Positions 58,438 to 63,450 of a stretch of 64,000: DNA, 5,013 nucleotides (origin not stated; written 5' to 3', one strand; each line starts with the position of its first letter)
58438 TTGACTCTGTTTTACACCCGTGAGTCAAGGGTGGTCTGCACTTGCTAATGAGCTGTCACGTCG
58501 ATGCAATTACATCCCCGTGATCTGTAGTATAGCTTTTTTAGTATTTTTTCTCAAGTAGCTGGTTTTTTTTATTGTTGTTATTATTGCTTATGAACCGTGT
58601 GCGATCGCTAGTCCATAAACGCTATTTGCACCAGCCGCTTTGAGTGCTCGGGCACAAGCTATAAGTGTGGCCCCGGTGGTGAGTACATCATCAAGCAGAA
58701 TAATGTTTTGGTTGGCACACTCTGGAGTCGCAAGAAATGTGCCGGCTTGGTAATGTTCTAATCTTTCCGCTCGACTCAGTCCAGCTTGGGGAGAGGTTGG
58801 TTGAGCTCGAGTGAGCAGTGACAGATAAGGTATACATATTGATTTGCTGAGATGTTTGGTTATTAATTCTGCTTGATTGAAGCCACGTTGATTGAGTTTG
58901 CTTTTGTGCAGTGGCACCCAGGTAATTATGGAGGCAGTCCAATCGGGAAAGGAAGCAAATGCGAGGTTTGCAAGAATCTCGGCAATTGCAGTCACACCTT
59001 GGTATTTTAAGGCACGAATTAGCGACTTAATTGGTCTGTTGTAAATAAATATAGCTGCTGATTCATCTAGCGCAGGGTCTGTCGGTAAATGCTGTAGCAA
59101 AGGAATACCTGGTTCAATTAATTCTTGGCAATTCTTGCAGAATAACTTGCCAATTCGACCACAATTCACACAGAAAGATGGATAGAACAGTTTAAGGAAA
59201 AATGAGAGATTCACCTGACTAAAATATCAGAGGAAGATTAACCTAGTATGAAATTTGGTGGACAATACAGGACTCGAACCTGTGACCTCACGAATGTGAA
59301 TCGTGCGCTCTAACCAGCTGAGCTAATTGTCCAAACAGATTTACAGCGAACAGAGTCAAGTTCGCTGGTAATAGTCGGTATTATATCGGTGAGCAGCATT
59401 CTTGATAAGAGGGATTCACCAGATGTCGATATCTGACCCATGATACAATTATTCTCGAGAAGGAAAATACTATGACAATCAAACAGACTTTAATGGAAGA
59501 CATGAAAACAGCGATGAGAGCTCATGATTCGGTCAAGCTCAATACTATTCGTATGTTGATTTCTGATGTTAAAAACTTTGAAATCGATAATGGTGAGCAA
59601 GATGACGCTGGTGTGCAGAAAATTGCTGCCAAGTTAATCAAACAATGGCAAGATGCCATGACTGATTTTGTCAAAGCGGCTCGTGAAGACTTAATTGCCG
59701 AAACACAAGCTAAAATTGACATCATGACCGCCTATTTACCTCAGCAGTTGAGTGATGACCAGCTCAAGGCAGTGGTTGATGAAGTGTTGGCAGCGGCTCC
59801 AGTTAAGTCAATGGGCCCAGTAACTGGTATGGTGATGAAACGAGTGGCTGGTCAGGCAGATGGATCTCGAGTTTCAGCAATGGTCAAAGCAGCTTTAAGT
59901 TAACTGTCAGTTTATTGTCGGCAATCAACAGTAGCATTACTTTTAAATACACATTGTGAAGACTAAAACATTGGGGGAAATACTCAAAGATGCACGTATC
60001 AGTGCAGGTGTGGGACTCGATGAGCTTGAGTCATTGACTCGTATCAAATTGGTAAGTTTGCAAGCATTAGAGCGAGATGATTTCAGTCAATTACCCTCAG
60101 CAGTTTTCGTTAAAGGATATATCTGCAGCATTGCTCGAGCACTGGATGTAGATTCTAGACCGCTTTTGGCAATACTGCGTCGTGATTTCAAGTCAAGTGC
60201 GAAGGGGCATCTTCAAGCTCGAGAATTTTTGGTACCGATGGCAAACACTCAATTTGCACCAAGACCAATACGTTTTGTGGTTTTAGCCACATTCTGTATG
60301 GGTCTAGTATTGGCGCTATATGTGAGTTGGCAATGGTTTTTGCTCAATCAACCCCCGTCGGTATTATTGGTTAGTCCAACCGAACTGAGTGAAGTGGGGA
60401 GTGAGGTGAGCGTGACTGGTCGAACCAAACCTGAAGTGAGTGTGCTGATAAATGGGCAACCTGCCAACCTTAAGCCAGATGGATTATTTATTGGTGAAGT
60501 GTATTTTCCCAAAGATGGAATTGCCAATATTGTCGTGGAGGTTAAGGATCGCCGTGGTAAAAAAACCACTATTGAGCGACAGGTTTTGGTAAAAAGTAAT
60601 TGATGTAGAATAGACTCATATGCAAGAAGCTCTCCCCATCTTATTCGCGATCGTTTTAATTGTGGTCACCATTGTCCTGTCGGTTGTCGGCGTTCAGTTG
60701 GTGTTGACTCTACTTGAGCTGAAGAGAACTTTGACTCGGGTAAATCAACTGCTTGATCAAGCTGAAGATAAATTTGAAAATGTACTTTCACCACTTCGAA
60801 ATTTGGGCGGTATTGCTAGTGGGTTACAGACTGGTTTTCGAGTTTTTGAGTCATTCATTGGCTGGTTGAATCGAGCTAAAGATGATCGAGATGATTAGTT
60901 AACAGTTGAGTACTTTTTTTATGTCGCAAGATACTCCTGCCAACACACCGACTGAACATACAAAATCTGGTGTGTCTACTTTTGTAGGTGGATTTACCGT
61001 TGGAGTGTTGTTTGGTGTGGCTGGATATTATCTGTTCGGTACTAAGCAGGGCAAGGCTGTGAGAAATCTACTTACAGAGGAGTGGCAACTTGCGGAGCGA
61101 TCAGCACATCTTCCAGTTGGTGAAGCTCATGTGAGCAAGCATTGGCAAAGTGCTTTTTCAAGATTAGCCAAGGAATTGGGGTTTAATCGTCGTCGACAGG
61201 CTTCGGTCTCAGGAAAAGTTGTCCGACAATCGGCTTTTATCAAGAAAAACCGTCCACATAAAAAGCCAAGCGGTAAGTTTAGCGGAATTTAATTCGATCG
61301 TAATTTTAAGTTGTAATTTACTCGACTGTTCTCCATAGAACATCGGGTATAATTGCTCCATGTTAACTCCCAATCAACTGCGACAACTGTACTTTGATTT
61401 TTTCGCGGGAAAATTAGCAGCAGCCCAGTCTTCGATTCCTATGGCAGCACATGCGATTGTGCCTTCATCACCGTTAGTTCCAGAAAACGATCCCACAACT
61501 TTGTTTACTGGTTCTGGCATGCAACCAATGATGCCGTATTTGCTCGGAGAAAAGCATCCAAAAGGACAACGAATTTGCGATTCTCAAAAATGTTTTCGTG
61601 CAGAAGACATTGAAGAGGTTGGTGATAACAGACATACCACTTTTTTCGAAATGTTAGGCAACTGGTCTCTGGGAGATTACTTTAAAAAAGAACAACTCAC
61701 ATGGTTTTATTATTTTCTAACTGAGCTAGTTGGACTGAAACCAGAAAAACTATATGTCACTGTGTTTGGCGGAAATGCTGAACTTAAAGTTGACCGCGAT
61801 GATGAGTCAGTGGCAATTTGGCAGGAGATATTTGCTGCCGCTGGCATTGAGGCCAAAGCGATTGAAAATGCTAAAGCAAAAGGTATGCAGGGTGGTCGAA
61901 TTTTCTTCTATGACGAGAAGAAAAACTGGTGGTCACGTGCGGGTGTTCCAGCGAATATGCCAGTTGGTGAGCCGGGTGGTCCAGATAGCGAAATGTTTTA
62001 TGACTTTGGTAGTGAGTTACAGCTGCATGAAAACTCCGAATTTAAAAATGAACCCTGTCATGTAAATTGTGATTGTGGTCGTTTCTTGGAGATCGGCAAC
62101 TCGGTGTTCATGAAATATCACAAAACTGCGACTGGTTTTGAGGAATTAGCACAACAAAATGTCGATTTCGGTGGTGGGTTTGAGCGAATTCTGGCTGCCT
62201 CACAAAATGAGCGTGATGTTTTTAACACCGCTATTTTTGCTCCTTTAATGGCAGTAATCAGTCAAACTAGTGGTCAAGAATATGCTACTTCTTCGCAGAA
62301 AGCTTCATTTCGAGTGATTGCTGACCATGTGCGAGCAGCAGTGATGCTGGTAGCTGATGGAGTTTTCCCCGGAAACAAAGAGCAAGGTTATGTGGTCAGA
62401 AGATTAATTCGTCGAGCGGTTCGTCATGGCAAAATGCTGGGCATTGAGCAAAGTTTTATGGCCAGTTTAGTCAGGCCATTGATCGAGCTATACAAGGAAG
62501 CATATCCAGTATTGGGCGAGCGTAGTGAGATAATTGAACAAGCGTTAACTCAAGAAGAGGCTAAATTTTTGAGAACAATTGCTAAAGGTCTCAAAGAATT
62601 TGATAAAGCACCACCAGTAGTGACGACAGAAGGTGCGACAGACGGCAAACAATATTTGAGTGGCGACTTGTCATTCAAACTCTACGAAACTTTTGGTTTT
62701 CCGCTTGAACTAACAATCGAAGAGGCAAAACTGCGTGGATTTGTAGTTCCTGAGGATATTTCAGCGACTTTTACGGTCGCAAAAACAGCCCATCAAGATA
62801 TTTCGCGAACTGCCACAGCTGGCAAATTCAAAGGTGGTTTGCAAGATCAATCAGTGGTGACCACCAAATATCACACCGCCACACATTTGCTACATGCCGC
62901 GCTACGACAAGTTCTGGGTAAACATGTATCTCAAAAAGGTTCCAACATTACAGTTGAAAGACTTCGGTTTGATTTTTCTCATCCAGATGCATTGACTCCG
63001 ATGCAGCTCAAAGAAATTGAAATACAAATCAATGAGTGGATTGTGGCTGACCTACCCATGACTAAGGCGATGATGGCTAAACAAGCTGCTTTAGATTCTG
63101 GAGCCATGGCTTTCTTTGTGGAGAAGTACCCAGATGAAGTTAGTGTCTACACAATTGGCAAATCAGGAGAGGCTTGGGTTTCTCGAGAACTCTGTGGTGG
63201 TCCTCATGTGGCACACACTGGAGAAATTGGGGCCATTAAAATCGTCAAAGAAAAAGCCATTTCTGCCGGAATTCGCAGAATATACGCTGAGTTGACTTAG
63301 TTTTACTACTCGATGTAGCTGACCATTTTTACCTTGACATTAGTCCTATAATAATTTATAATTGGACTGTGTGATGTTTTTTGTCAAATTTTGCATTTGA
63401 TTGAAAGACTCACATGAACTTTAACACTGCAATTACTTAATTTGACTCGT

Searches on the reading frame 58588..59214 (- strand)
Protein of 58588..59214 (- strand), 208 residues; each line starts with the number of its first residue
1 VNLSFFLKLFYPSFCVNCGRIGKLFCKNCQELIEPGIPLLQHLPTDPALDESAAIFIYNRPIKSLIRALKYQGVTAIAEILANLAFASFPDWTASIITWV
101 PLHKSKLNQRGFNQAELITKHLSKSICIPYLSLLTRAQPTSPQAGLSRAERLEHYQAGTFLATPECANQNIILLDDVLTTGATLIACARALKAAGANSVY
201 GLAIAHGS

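Call 7: find_encoding_contigs(protein=window:58588-59214:-, flank=6000, max_places=8)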
Protein window:58588-59214:- (208 aa): no gene with exactly this product is on record in the collection.

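Call 8: search_protein_families(library=pfam, proteins=[window:58588-59214:-])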
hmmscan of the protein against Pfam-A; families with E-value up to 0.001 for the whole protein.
window:58588-59214:- (208 aa): 1 family
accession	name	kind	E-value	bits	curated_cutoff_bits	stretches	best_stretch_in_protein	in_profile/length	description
PF00156.33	Pribosyltran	-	3.9e-07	30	26.3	1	151-199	79-118/158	Phosphoribosyl transferase domain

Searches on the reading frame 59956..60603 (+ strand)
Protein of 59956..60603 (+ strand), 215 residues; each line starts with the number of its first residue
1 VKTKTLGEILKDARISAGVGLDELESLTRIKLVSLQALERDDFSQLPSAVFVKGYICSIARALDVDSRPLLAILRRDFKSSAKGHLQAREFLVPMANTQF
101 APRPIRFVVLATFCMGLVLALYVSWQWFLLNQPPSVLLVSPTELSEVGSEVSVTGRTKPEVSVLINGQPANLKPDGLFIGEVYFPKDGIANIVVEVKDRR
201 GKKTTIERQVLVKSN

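Call 8: search_protein_families(library=pfam, proteins=[window:59956-60603:+])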
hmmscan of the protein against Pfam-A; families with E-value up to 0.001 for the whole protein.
window:59956-60603:+ (215 aa): 2 families
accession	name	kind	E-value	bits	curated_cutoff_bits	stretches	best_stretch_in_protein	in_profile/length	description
PF13413.12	HTH_25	-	4.6e-18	65.2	24.6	1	9-69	1-61/62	Helix-turn-helix domain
PF09136.16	Glucodextran_B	-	2.9e-05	24.4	27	1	134-213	1-82/83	Glucodextranase, domain B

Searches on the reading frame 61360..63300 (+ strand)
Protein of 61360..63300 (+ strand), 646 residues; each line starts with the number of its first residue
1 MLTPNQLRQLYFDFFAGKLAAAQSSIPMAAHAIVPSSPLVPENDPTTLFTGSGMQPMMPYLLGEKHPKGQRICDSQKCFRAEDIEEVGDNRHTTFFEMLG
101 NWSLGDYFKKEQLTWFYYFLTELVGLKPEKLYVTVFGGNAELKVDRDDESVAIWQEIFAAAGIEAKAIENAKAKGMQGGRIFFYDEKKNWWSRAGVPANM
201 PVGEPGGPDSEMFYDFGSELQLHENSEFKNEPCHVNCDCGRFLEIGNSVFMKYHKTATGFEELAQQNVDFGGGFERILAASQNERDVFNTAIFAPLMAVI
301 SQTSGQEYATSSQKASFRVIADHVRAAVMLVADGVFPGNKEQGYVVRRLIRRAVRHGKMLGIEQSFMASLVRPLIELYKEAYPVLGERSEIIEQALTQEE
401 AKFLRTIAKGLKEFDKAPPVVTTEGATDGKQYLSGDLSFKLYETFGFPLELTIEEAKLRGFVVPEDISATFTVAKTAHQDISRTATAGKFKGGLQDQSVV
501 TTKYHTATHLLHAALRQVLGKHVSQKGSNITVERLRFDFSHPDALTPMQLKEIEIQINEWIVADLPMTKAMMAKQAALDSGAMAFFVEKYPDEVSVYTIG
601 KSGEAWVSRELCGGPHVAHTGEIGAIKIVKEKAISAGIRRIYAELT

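Call 12: find_homologous_proteins(query=window:61360-63300:+)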
Query window:61360-63300:+ (646 aa): 8000 proteins with E <= 0.001 among 8000 candidates; the best 120 are listed.
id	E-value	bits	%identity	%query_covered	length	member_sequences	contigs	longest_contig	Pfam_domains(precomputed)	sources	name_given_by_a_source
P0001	0.0e+0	1477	100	100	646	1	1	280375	PF01411.25,PF07973.20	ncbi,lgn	-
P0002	0.0e+0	1325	88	100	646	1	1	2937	PF01411.25,PF07973.20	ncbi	-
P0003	0.0e+0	1297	87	100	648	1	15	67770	PF01411.25,PF07973.20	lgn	-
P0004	0.0e+0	1277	85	100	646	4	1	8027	PF01411.25,PF07973.20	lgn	-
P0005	0.0e+0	1274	85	100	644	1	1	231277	PF01411.25,PF07973.20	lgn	-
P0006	0.0e+0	1273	85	100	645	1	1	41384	PF01411.25,PF07973.20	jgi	jgi:alanyl-tRNA synthetase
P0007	0.0e+0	1269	84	100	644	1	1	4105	PF01411.25,PF07973.20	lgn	-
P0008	0.0e+0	1168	78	100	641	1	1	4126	PF01411.25,PF07973.20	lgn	-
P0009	0.0e+0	1162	78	100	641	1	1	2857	PF01411.25,PF07973.20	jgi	jgi:alanyl-tRNA synthetase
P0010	0.0e+0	1158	77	100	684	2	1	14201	PF01411.25,PF07973.20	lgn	-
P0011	0.0e+0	1148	78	100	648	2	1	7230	PF01411.25,PF07973.20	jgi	jgi:alanyl-tRNA synthetase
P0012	0.0e+0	1128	75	100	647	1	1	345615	PF01411.25,PF07973.20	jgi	jgi:alanyl-tRNA synthetase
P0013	0.0e+0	1110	75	100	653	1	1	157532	PF01411.25,PF07973.20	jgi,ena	-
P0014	0.0e+0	1090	73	100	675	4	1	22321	PF01411.25,PF07973.20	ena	-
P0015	1.1e-280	951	65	100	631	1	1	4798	PF01411.25,PF07973.20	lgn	-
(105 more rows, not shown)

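Call 13: find_related_loci(query=window:61360-63300:+, collection=genome_contigs, flank=10000)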
Query window:61360-63300:+ (646 aa) in genome_contigs; peptide patterns used: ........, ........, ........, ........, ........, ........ (x = any residue, [..] = any of these).
388 stretches matched a pattern; 324 encode a relative of the query (tblastn E <= 1e-3); the best 80 are kept; 80 distinct loci.
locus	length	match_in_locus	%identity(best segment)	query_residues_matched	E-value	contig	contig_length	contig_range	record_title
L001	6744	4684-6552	63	2-644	0e+0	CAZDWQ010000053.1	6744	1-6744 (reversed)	MAG TPA_asm: uncultured Pseudomonadales bacterium isolate SRP192515_co1_182 genome assembly, contig: NODE_11868_length_6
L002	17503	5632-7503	62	1-644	0e+0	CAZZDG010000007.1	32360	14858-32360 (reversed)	MAG TPA_asm: uncultured Pseudomonadales bacterium isolate binchicken_co321_113 genome assembly, contig: NODE_469_length_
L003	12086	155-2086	61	1-646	0e+0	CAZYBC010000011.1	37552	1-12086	MAG TPA_asm: uncultured Pseudomonadales bacterium isolate SRP263991_co1_159 genome assembly, contig: NODE_1235_length_37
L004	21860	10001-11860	61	2-645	0e+0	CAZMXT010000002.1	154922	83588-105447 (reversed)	MAG TPA_asm: uncultured Pseudomonadales bacterium isolate SRP128246_co1_515 genome assembly, contig: NODE_26_length_1549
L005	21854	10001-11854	60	1-642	0e+0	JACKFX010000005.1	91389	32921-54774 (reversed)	MAG: Pseudomonadales bacterium isolate HK-STAS-PATE-16 HK-STAS-PATE-16_5, whole genome shotgun sequence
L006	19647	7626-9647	73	1-646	0e+0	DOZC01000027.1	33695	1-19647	MAG TPA_asm: Candidatus Paceibacterota bacterium isolate UBA9650 contig_20102, whole genome shotgun sequence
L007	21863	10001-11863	61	1-645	0e+0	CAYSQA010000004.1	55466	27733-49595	MAG TPA_asm: uncultured Pseudomonadales bacterium isolate SRP170004_co1_586 genome assembly, contig: NODE_677_length_554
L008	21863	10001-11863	61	1-645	0e+0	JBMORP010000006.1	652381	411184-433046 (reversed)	MAG: Patescibacteria group bacterium isolate Betzabe_MAG183 MAG183_6, whole genome shotgun sequence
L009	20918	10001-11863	61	1-645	0e+0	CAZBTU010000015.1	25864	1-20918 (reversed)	MAG TPA_asm: uncultured Pseudomonadales bacterium isolate SRP286056_co2_100 genome assembly, contig: NODE_2736_length_25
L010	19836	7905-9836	61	1-645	0e+0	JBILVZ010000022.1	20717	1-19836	MAG: Methylococcaceae bacterium isolate ME2018-08-25_3300042355_group8_bin66 Rohwer_bin1527_scaffold_668_c1, whole genom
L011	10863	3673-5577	58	1-642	0e+0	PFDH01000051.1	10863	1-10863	MAG: Candidatus Pacebacteria bacterium CG10_big_fil_rev_8_21_14_0_10_44_11 CG10_8_21_14_0.10_scaffold_6422_c, whole geno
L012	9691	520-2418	56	2-642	0e+0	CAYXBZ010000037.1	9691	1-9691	MAG TPA_asm: uncultured Pseudomonadales bacterium isolate SRP241326_co2_10 genome assembly, contig: NODE_8824_length_969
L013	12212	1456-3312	56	1-646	0e+0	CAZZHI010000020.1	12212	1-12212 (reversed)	MAG TPA_asm: uncultured Candidatus Saccharibacteria bacterium isolate SRP286056_co1_201 genome assembly, contig: NODE_65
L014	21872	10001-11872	55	2-645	0e+0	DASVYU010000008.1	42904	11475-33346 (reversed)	MAG TPA_asm: Patescibacteria group bacterium isolate SMAG_U2610 k141_451671, whole genome shotgun sequence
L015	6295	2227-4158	55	1-645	0e+0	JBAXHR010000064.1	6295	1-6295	MAG: Candidatus Moraniibacteriota bacterium isolate ELA328 MAG328_64, whole genome shotgun sequence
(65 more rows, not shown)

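Call 16: find_encoding_contigs(protein=P0001, flank=6000, max_places=3)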
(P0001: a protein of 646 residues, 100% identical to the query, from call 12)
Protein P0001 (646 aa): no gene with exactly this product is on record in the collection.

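Call 17: find_encoding_contigs(protein=P0003, flank=6000, max_places=3)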
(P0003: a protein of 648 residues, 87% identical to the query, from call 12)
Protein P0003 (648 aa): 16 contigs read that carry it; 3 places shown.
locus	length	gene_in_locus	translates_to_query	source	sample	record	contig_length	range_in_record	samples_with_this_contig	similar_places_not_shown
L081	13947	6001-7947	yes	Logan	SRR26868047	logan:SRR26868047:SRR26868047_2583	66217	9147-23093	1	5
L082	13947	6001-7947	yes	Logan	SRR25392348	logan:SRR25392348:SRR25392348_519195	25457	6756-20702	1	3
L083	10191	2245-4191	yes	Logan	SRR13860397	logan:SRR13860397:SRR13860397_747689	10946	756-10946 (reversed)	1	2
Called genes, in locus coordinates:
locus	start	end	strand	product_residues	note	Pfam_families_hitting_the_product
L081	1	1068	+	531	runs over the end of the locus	PF00239:Resolvase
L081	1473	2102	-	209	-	PF00156:Pribosyltran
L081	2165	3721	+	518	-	-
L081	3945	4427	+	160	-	PF02637:GatB_Yqey (weak), PF09424:YqeY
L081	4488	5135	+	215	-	PF12844:HTH_19, PF13413:HTH_25, PF09136:Glucodextran_B (weak)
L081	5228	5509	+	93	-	-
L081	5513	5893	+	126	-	-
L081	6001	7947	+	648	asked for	PF01411:tRNA-synt_2c, PF07973:tRNA_SAD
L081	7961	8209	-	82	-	-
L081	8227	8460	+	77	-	-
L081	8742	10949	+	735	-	-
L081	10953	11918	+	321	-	PF04203:Sortase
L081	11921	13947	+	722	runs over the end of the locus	-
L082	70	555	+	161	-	-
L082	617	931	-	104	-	-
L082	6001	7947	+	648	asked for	PF01411:tRNA-synt_2c, PF07973:tRNA_SAD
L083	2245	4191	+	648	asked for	PF01411:tRNA-synt_2c, PF07973:tRNA_SAD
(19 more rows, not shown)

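Call 18: find_encoding_contigs(protein=P0005, flank=6000, max_places=3)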
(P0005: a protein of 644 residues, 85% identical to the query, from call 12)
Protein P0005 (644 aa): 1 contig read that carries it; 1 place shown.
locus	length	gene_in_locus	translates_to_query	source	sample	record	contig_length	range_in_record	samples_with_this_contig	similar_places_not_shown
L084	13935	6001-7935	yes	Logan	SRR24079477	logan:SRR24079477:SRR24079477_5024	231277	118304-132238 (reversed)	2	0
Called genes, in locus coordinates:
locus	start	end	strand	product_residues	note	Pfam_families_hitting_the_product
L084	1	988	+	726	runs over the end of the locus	PF17854:FtsK_alpha, PF01580:FtsK_SpoIIIE, PF09397:FtsK_gamma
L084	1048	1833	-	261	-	-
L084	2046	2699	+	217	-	-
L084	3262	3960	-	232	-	PF18912:DZR_2 (weak), PF00156:Pribosyltran (weak)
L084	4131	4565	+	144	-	PF02637:GatB_Yqey, PF09424:YqeY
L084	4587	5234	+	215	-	PF13413:HTH_25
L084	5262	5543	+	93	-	-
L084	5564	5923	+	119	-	PF12732:YtxH (weak)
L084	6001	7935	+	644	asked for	PF01411:tRNA-synt_2c, PF07973:tRNA_SAD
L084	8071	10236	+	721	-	-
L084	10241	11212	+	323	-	PF04203:Sortase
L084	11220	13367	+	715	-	-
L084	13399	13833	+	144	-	PF03652:RuvX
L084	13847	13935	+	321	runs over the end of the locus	PF02618:YceG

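Call 19: find_encoding_contigs(protein=P0006, flank=6000, max_places=3)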
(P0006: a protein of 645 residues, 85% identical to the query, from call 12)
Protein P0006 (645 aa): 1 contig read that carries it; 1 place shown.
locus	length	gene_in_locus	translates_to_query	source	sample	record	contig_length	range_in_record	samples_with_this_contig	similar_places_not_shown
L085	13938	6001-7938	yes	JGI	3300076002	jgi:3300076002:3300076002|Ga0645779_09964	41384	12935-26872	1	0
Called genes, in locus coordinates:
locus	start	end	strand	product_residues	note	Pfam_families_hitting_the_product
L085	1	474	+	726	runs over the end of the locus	PF17854:FtsK_alpha, PF01580:FtsK_SpoIIIE, PF09397:FtsK_gamma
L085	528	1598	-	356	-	-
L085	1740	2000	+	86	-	-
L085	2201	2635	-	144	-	-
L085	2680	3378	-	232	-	PF18912:DZR_2 (faint), PF00156:Pribosyltran (weak)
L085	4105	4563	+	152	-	PF02637:GatB_Yqey (weak), PF09424:YqeY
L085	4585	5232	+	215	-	PF13413:HTH_25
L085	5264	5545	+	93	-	-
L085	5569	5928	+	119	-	PF12732:YtxH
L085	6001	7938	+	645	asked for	PF01411:tRNA-synt_2c, PF07973:tRNA_SAD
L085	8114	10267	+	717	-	-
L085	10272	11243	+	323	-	PF04203:Sortase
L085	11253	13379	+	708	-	-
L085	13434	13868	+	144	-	PF03652:RuvX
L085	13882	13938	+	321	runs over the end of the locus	PF02618:YceG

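Call 20: find_encoding_contigs(protein=P0012, flank=7000, max_places=2)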
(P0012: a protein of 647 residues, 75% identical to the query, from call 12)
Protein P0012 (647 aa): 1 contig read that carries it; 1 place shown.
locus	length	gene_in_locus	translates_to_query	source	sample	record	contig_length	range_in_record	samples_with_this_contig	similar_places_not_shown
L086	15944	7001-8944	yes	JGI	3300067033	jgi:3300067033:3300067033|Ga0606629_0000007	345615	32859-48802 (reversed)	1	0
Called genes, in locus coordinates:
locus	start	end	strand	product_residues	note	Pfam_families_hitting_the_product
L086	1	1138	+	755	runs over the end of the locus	PF17854:FtsK_alpha, PF01580:FtsK_SpoIIIE, PF09397:FtsK_gamma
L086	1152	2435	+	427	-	-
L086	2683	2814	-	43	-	-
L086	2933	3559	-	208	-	PF00156:Pribosyltran (weak)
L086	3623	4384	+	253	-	PF00149:Metallophos, PF12850:Metallophos_2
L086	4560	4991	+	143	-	PF09424:YqeY, PF02637:GatB_Yqey (weak)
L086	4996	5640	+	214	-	PF13413:HTH_25, PF09136:Glucodextran_B (weak)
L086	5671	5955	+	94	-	-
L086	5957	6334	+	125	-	-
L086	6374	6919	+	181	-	-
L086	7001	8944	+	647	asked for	PF01411:tRNA-synt_2c, PF07973:tRNA_SAD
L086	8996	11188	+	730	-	-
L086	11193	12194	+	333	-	PF04203:Sortase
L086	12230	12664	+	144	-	PF03652:RuvX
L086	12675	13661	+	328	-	PF02618:YceG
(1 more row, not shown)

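Call 21: find_encoding_contigs(protein=P0013, flank=7000, max_places=2)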
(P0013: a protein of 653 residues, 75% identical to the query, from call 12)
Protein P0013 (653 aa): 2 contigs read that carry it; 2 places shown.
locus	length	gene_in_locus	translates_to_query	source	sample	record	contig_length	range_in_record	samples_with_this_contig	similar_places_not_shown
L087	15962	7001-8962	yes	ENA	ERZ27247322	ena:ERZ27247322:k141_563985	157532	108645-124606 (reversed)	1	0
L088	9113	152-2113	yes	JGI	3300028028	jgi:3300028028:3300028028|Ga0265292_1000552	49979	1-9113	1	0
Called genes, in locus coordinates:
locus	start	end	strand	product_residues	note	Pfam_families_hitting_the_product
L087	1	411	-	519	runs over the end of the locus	PF00884:Sulfatase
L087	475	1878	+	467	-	PF00884:Sulfatase, PF01663:Phosphodiest, PF02995:DUF229, PF16347:SGSH_C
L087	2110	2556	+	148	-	PF09424:YqeY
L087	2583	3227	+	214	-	PF13413:HTH_25, PF09136:Glucodextran_B (weak)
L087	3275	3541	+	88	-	-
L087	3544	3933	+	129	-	-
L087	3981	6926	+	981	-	PF06977:SdiA-regulated (faint), PF25021:TEN_NHL (faint), PF08450:SGL (weak), PF17170:DUF5128 (weak), PF01436:NHL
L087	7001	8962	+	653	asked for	PF01411:tRNA-synt_2c, PF07973:tRNA_SAD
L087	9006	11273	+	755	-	-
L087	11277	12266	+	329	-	PF04203:Sortase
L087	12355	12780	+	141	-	PF03652:RuvX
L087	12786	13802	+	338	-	PF02618:YceG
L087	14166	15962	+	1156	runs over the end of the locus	PF04563:RNA_pol_Rpb2_1, PF04561:RNA_pol_Rpb2_2, PF04565:RNA_pol_Rpb2_3, PF10385:RNA_pol_Rpb2_45, PF00562:RNA_pol_Rpb2_6, PF04560:RNA_pol_Rpb2_7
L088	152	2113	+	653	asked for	PF01411:tRNA-synt_2c, PF07973:tRNA_SAD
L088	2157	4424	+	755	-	-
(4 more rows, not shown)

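Call 22: find_encoding_contigs(protein=P0010, flank=7000, max_places=2)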
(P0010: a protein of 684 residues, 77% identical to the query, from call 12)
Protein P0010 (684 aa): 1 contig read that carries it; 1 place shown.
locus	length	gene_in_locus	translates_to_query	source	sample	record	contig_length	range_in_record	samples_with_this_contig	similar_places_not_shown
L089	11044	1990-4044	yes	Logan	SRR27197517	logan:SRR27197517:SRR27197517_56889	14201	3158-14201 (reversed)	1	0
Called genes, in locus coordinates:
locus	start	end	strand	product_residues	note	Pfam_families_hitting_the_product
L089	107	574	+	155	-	PF09424:YqeY, PF02637:GatB_Yqey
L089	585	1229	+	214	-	PF13413:HTH_25, PF09136:Glucodextran_B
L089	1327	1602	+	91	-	-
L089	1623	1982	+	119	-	-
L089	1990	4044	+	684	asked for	PF01411:tRNA-synt_2c, PF07973:tRNA_SAD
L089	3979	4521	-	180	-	PF00293:NUDIX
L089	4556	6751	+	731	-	-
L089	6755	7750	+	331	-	PF04203:Sortase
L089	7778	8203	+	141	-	PF03652:RuvX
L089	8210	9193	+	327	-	PF02618:YceG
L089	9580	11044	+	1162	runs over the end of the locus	PF04563:RNA_pol_Rpb2_1, PF04561:RNA_pol_Rpb2_2, PF04565:RNA_pol_Rpb2_3, PF10385:RNA_pol_Rpb2_45, PF00562:RNA_pol_Rpb2_6, PF04560:RNA_pol_Rpb2_7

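Call 23: find_encoding_contigs(protein=P0004, flank=7000, max_places=2)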
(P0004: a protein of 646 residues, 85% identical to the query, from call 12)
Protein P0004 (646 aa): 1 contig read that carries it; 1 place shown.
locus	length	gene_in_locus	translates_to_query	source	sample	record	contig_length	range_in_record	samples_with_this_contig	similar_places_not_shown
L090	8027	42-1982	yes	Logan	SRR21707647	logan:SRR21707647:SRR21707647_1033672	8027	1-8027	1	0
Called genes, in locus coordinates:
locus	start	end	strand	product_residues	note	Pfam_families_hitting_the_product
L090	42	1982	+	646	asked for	PF01411:tRNA-synt_2c, PF07973:tRNA_SAD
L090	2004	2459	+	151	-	-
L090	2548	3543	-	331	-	-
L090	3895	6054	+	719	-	-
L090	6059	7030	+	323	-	PF04203:Sortase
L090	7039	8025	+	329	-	?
